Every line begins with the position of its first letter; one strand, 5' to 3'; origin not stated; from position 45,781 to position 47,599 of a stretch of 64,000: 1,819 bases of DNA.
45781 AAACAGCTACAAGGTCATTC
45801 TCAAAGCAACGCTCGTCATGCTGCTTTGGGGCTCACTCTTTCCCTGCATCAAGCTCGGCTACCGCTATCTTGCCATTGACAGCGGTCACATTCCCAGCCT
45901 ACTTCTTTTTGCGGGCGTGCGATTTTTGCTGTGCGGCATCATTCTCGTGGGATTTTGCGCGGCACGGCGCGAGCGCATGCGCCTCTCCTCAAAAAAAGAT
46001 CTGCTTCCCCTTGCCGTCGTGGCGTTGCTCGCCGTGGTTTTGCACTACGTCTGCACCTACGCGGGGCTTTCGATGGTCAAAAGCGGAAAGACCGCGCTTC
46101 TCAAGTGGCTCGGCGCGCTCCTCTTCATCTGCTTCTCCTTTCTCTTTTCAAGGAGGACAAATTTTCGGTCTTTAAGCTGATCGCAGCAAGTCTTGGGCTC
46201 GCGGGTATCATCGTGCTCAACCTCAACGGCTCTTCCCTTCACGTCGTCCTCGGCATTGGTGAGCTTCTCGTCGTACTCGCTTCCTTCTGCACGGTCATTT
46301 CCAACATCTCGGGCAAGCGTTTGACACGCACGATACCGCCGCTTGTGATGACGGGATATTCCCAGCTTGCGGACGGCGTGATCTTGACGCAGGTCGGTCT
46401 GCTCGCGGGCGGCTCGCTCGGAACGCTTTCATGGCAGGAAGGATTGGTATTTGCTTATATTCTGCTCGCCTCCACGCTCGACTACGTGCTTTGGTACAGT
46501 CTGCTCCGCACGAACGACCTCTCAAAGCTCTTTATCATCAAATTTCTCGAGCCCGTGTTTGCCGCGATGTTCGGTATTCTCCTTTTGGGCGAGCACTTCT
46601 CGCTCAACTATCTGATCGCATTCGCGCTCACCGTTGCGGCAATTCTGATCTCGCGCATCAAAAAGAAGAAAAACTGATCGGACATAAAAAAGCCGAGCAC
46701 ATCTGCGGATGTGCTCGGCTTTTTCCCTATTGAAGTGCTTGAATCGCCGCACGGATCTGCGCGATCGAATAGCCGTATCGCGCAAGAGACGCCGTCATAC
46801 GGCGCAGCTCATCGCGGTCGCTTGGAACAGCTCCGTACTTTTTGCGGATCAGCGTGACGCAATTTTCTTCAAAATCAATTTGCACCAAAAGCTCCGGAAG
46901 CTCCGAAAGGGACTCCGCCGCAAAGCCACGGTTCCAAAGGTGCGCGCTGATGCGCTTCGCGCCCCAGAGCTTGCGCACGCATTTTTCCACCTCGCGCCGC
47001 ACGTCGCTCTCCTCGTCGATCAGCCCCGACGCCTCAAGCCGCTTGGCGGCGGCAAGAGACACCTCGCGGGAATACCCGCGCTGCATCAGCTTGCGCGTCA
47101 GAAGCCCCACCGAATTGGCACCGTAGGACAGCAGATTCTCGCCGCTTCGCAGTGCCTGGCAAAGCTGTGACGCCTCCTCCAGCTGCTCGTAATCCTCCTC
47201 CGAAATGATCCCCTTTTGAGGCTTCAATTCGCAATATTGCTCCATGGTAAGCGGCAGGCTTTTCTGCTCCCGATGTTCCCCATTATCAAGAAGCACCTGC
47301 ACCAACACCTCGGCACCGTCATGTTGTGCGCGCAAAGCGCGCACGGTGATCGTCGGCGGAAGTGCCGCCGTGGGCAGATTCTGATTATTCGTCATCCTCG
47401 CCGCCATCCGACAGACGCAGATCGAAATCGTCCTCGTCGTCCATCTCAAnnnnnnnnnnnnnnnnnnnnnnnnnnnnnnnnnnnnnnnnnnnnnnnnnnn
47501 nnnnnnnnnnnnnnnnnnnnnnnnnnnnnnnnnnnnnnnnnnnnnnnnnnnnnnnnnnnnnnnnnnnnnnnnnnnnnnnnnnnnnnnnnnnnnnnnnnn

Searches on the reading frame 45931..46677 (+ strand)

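Call 45: search_protein_families(library=pfam, proteins=[window:45931-46677:+], max_evalue=0.001)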
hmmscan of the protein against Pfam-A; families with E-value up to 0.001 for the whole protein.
window:45931-46677:+ (248 aa): 3 families
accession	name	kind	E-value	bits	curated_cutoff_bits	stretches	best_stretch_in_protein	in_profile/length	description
PF00892.27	EamA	-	1.3e-17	64.8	28.2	1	109-241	2-133/135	EamA-like transporter family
PF06027.18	SLC35F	-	4.3e-05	23.6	21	1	68-240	115-296/299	Solute carrier family 35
PF03151.22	TPT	-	0.00063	19.6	30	1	119-242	12-136/291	Triose-phosphate Transporter family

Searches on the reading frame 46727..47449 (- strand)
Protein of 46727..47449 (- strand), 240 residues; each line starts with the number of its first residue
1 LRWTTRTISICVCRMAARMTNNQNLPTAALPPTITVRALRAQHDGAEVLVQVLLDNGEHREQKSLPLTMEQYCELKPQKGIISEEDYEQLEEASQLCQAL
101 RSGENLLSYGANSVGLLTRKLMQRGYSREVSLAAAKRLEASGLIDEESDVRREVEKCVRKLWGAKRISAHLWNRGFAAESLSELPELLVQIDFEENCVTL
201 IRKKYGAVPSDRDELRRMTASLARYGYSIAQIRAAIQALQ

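Call 45: search_protein_families(library=pfam, proteins=[window:46727-47449:-], max_evalue=0.001)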
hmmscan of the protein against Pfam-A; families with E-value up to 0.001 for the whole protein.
window:46727-47449:- (240 aa): 2 families
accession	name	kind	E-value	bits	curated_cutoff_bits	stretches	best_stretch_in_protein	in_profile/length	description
PF21981.2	RecX_HTH3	-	1.3e-09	38.5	26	1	194-236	3-48/48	RecX, third three-helix domain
PF21982.2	RecX_HTH1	-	0.00084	19.7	26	0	101-138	3-40/40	RecX, first three-helix domain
